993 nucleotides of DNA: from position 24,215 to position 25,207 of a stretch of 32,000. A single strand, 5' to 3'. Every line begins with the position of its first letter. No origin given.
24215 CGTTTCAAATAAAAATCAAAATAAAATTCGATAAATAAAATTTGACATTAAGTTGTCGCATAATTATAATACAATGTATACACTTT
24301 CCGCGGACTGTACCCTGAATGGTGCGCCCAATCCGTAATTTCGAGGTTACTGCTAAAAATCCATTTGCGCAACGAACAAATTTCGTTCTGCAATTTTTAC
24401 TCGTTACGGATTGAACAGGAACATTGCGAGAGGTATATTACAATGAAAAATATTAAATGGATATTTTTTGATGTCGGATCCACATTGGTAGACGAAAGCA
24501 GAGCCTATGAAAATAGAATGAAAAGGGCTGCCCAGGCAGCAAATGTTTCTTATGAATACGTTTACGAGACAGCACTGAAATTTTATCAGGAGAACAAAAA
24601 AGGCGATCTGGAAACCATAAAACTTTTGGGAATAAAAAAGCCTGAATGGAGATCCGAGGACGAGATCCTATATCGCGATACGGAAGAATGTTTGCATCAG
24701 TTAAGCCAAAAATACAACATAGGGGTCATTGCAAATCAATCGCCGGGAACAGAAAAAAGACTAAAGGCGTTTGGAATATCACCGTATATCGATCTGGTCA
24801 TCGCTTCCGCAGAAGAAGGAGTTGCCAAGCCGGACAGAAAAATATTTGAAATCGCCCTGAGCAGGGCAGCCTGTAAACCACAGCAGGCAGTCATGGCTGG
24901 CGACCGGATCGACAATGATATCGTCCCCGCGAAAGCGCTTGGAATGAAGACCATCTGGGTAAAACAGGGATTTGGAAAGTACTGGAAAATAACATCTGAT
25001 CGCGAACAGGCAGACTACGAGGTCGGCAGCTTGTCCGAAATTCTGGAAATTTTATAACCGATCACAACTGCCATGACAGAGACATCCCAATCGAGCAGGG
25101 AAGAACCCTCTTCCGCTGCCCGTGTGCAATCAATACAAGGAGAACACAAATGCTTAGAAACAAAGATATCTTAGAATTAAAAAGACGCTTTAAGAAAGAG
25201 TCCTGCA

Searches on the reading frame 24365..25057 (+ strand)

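Call 74: search_protein_families(library=pfam, proteins=[window:24365-25057:+], max_evalue=0.00001)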
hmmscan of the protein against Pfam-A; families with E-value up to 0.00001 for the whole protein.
window:24365-25057:+ (230 aa): 3 families
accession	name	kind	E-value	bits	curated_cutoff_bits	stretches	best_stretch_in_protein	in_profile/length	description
PF13419.12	HAD_2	-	5.2e-18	66.2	23.8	1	33-199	1-178/178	Haloacid dehalogenase-like hydrolase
PF00702.32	Hydrolase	-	1.4e-16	61.9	26.4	1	30-193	1-191/191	haloacid dehalogenase-like hydrolase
PF13242.12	Hydrolase_like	-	1.1e-12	48.1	22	1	154-225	3-74/75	HAD-hyrolase-like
